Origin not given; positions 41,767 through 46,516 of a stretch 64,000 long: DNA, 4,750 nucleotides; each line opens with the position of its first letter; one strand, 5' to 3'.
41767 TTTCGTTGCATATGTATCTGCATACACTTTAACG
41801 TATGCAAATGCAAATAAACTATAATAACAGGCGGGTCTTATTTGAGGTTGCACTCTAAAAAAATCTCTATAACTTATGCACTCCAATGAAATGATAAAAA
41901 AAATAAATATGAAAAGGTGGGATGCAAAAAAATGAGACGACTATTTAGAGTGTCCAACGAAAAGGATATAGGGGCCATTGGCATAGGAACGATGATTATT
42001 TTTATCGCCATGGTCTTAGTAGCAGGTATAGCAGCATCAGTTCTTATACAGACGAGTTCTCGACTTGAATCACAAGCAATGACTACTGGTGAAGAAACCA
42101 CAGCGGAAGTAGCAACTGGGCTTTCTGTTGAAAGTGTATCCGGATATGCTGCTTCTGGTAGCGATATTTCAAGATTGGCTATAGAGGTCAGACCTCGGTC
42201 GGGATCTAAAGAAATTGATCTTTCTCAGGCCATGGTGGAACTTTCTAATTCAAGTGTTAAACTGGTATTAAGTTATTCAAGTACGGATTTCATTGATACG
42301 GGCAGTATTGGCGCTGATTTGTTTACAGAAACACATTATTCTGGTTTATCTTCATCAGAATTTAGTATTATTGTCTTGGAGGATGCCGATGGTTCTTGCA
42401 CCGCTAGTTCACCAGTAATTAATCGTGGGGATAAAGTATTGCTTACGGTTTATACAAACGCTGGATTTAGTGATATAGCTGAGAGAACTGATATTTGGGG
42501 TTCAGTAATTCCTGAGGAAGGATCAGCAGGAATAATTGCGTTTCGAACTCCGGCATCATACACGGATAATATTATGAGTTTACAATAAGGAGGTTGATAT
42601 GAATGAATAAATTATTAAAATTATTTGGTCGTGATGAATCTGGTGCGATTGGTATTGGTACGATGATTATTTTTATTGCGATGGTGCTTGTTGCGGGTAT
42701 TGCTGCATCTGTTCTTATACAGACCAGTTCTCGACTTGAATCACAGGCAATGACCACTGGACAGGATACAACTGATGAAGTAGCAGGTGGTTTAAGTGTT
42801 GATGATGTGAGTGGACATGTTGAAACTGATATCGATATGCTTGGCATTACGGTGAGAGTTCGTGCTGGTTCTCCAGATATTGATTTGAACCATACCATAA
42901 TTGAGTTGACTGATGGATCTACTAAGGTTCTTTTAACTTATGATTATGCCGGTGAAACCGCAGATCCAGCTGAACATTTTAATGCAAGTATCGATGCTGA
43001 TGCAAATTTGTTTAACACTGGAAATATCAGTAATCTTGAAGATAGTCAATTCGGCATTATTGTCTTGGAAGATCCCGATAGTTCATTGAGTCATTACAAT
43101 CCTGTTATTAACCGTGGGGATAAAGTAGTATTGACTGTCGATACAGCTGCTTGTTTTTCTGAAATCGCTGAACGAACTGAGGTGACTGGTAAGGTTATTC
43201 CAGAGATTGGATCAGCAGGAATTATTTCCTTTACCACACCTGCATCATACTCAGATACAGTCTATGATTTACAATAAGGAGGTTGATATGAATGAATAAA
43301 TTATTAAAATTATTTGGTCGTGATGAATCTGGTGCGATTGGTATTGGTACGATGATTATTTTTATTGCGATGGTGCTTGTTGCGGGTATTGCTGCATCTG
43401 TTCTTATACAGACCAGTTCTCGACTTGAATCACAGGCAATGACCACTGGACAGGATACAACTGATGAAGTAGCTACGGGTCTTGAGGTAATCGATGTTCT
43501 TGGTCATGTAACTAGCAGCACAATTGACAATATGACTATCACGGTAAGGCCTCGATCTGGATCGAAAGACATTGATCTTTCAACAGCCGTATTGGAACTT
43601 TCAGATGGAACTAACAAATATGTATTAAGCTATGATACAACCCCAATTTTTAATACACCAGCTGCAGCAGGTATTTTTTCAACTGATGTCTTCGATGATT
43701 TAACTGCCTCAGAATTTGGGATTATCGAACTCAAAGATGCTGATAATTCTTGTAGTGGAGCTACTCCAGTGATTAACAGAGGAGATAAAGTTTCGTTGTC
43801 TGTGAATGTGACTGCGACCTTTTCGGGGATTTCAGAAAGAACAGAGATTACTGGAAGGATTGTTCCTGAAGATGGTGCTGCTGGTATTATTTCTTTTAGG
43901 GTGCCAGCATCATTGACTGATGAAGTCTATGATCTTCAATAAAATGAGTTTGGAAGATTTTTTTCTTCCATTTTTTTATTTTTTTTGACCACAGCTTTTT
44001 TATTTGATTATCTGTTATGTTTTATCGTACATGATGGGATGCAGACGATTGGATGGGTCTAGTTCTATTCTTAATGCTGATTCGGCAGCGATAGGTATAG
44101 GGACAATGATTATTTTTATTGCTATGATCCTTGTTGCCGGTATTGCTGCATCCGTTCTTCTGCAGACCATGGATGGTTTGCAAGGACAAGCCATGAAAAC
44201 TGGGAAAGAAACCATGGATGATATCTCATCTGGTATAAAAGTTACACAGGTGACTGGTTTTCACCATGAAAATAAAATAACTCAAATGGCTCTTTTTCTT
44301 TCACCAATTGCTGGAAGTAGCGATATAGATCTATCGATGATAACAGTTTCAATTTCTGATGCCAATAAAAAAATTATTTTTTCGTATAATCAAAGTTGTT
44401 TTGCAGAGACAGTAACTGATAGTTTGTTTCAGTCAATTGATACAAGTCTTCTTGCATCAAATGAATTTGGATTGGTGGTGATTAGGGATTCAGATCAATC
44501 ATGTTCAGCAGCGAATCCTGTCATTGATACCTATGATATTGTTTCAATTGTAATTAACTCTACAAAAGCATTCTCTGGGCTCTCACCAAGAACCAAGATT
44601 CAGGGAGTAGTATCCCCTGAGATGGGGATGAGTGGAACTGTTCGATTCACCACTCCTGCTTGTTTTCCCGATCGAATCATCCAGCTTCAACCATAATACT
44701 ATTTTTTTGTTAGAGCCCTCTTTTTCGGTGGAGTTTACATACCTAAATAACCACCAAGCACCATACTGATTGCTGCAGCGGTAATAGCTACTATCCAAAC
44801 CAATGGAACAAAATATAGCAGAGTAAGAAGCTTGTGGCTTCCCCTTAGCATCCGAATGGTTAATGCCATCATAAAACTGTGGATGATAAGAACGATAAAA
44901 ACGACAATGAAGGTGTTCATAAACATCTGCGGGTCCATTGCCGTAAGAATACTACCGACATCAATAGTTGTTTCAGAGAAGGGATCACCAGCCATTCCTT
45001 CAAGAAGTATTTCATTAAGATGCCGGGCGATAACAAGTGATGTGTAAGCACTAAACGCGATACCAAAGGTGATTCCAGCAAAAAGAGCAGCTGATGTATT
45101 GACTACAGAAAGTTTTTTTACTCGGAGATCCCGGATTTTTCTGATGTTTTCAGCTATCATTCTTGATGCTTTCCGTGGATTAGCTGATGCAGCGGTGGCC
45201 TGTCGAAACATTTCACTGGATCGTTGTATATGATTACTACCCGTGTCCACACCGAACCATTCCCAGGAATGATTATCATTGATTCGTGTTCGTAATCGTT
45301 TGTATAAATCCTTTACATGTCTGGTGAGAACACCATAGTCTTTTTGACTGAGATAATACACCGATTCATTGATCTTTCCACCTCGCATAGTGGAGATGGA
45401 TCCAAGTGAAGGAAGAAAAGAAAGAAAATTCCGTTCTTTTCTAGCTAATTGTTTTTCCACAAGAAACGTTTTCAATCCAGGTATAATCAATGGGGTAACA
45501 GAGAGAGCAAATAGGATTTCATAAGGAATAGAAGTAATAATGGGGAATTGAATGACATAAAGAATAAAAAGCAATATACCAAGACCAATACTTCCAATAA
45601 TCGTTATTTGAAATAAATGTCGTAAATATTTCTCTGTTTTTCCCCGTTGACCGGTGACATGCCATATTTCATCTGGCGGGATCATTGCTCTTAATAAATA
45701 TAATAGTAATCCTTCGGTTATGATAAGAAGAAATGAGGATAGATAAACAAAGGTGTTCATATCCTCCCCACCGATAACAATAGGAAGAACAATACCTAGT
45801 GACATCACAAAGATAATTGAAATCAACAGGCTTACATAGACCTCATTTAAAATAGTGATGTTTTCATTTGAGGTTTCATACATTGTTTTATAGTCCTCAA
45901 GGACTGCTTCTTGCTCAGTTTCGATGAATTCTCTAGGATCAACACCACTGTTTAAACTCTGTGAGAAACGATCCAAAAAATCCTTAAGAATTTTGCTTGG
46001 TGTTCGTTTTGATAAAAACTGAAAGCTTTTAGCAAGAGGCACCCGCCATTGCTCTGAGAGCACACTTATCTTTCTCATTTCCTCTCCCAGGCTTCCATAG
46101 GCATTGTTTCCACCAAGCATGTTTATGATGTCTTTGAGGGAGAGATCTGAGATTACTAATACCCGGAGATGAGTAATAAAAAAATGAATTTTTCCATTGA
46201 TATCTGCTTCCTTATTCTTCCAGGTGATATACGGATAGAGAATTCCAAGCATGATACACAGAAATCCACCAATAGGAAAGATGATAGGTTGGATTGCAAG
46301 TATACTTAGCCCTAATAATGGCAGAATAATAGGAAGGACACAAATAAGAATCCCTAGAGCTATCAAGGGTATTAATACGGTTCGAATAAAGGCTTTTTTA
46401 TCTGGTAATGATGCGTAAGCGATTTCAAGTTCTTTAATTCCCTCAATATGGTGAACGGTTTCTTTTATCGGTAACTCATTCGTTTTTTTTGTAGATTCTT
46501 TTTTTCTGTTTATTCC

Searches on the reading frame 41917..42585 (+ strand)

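Call 56: search_protein_families(library=pfam, proteins=[window:41917-42585:+], max_evalue=0.00001)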
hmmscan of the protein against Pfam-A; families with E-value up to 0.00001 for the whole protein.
window:41917-42585:+ (223 aa): 1 family
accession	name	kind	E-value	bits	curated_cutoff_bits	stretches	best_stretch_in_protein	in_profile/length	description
PF01917.21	Arch_flagellin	-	1.1e-33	117.3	29.5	1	19-209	1-162/162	Archaebacterial flagellin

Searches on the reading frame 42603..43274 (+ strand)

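Call 56: search_protein_families(library=pfam, proteins=[window:42603-43274:+], max_evalue=0.00001)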
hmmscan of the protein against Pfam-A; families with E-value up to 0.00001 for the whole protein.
window:42603-43274:+ (224 aa): 1 family
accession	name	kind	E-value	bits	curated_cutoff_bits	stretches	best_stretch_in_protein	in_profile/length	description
PF01917.21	Arch_flagellin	-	2.1e-33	116.4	29.5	1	14-210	1-162/162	Archaebacterial flagellin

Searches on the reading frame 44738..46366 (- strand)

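Call 56: search_protein_families(library=pfam, proteins=[window:44738-46366:-], max_evalue=0.00001)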
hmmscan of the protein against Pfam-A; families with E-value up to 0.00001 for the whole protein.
window:44738-46366:- (543 aa): 1 family
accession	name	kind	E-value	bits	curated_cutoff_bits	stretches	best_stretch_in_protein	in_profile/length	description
PF00482.28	T2SSF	-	2.2e-13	50.7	25.2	1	63-188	1-121/125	Type II secretion system (T2SS), protein F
